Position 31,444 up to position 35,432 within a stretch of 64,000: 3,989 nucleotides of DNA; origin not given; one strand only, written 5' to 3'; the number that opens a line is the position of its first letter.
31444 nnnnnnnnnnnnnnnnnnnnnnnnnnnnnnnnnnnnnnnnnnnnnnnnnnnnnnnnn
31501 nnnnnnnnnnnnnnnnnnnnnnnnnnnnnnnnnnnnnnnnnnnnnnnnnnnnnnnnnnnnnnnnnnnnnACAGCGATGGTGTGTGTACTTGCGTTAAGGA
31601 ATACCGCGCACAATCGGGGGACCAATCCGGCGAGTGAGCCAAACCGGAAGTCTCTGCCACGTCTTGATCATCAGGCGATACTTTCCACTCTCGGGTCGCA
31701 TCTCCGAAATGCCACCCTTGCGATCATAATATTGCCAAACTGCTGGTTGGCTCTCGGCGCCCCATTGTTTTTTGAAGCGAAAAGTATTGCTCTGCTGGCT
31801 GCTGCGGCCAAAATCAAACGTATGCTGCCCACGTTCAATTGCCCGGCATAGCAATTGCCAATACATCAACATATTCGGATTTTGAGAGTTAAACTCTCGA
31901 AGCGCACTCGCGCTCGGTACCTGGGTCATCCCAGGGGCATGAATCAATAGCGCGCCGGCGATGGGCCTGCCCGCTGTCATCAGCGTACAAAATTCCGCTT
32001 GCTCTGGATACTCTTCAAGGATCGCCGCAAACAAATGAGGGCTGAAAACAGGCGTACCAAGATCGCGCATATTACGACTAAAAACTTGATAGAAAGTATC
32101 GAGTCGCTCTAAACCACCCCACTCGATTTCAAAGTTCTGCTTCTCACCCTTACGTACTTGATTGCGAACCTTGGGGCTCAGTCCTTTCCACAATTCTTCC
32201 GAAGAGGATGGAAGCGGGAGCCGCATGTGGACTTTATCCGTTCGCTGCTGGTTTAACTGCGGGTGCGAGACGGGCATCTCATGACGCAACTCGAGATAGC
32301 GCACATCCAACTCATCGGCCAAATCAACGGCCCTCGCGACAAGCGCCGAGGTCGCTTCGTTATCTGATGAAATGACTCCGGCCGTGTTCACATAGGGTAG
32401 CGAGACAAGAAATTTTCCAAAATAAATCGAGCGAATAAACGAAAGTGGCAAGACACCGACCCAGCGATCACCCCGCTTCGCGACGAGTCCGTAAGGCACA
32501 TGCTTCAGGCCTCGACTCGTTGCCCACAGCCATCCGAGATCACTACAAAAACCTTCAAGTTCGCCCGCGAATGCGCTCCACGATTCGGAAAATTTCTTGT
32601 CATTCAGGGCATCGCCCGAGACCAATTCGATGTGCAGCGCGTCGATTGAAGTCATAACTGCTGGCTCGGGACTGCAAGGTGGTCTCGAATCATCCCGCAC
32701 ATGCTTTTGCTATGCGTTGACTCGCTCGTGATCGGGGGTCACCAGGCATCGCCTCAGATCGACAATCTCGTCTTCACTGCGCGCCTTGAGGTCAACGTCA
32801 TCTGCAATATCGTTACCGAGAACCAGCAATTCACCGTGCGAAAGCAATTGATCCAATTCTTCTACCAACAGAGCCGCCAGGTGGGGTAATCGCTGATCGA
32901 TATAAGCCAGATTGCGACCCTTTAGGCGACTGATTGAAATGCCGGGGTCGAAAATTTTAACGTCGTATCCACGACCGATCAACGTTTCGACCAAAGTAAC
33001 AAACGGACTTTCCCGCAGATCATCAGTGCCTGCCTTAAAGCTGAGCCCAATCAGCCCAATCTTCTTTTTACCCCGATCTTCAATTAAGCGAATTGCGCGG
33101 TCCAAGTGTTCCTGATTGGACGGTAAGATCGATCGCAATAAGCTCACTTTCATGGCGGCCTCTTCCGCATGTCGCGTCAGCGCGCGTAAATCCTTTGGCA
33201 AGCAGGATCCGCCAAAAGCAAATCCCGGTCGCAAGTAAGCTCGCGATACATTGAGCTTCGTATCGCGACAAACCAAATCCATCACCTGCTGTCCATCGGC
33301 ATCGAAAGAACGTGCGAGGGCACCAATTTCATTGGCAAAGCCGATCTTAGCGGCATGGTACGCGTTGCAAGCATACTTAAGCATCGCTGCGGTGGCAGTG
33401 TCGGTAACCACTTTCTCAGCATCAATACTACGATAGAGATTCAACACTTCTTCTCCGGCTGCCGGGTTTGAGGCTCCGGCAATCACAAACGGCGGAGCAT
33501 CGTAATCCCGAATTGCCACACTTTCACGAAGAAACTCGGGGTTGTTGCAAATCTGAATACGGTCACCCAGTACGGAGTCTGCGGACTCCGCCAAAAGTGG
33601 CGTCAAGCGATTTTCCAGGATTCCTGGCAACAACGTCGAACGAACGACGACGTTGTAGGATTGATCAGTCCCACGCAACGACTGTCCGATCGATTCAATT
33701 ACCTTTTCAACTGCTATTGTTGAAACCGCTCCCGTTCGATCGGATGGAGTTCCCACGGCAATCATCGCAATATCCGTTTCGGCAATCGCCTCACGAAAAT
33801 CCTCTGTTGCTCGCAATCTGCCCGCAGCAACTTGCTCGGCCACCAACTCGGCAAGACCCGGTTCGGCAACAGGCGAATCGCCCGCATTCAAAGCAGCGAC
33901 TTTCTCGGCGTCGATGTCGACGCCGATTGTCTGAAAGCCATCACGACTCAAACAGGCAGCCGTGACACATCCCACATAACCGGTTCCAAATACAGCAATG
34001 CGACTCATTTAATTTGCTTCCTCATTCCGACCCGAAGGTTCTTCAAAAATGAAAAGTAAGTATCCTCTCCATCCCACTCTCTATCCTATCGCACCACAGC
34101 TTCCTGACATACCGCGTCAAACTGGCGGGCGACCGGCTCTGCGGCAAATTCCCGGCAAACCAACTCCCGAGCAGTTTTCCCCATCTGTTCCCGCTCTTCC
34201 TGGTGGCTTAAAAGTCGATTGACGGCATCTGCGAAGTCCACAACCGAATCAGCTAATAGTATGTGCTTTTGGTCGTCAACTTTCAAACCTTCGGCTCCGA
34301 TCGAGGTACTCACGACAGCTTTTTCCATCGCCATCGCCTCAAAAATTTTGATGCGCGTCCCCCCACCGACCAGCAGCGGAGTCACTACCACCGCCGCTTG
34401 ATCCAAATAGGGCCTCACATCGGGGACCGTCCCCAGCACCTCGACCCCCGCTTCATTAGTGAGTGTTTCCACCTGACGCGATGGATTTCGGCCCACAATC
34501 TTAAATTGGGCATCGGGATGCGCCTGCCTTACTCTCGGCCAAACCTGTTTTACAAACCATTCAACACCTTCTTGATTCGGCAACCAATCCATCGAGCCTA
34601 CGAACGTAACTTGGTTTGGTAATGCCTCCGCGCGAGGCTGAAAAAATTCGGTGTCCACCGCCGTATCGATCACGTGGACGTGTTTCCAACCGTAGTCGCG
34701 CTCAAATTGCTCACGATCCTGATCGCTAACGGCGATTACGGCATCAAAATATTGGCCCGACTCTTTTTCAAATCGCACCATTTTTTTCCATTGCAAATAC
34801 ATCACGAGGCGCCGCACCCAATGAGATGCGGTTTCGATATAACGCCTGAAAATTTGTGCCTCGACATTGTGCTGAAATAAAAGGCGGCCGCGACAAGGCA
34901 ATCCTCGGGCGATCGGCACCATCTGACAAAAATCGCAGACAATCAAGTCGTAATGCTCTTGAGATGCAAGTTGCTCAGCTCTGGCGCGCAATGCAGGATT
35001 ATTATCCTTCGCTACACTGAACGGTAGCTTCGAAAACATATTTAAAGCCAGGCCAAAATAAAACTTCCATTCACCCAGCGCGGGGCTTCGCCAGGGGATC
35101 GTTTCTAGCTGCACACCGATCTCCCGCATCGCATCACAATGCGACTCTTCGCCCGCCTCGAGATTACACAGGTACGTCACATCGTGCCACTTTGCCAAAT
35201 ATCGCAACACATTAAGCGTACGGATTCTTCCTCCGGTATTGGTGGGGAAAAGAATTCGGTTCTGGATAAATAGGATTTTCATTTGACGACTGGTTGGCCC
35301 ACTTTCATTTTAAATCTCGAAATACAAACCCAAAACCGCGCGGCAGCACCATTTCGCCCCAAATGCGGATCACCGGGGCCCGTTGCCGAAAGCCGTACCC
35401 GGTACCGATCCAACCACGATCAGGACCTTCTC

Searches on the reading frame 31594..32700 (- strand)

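Call 17: search_protein_families(library=pfam, proteins=[window:31594-32700:-], max_evalue=0.001)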
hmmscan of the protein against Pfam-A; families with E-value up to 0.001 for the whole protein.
window:31594-32700:- (368 aa): 2 families
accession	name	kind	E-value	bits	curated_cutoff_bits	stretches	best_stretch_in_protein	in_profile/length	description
PF13480.13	Acetyltransf_6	-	4.5e-17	63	22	1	178-302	7-139/143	Acetyltransferase (GNAT) domain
PF02388.22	FemAB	-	7.3e-08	32.1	24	0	166-238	162-234/406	FemAB family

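Call 56: search_protein_families(library=ncbifam, proteins=[window:31594-32700:-], max_evalue=0.001)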
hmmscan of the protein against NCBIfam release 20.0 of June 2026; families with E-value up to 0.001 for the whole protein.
window:31594-32700:- (368 aa): 1 family
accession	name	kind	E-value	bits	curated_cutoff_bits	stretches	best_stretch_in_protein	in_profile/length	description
TIGR03019.1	pepcterm_femAB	equivalog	5.2e-102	341.3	260.35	1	53-368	17-330/330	FemAB family XrtA/PEP-CTERM system-associated protein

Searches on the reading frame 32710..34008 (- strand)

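Call 17: search_protein_families(library=pfam, proteins=[window:32710-34008:-], max_evalue=0.001)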
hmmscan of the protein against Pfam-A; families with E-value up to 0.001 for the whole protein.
window:32710-34008:- (432 aa): 3 families
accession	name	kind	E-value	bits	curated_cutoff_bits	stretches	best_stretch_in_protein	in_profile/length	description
PF03721.20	UDPG_MGDP_dh_N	-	4.8e-48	163.7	27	1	3-186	2-182/187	UDP-glucose/GDP-mannose dehydrogenase family, NAD binding domain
PF00984.24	UDPG_MGDP_dh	-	7.2e-26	90.6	25.4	1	206-299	2-93/94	UDP-glucose/GDP-mannose dehydrogenase family, central domain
PF03720.21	UDPG_MGDP_dh_C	-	1e-11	45.6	30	1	319-369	2-54/103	UDP-glucose/GDP-mannose dehydrogenase family, UDP binding domain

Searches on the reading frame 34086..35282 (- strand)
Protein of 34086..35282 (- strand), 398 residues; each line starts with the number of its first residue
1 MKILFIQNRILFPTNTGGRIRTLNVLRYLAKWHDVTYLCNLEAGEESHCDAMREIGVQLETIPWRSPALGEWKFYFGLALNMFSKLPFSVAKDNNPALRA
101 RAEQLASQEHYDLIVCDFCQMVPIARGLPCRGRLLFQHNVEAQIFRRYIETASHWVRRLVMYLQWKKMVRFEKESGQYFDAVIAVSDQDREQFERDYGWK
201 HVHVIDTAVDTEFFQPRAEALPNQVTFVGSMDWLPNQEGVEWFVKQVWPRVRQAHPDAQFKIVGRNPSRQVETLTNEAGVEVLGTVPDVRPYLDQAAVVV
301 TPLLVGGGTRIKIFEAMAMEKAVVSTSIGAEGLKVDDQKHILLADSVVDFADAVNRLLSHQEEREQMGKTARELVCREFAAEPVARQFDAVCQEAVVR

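Call 17: search_protein_families(library=pfam, proteins=[window:34086-35282:-], max_evalue=0.001)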
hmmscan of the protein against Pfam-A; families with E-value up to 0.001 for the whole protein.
window:34086-35282:- (398 aa): 5 families
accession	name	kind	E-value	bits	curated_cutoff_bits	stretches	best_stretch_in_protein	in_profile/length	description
PF13692.12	Glyco_trans_1_4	-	6.6e-30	104.7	27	1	224-359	3-141/142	Glycosyl transferases group 1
PF00534.26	Glycos_transf_1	-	1.9e-14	54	26.4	1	222-373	15-171/172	Glycosyl transferases group 1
PF13524.12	Glyco_trans_1_2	-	1.5e-10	41.7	25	1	251-388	12-142/144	Glycosyl transferase-like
PF13439.12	Glyco_transf_4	-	2.6e-10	41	28.5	1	21-212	7-169/170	Glycosyltransferase Family 4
PF13579.12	Glyco_trans_4_4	-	2e-05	25.4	29.7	1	16-204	1-154/158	Glycosyl transferase 4-like domain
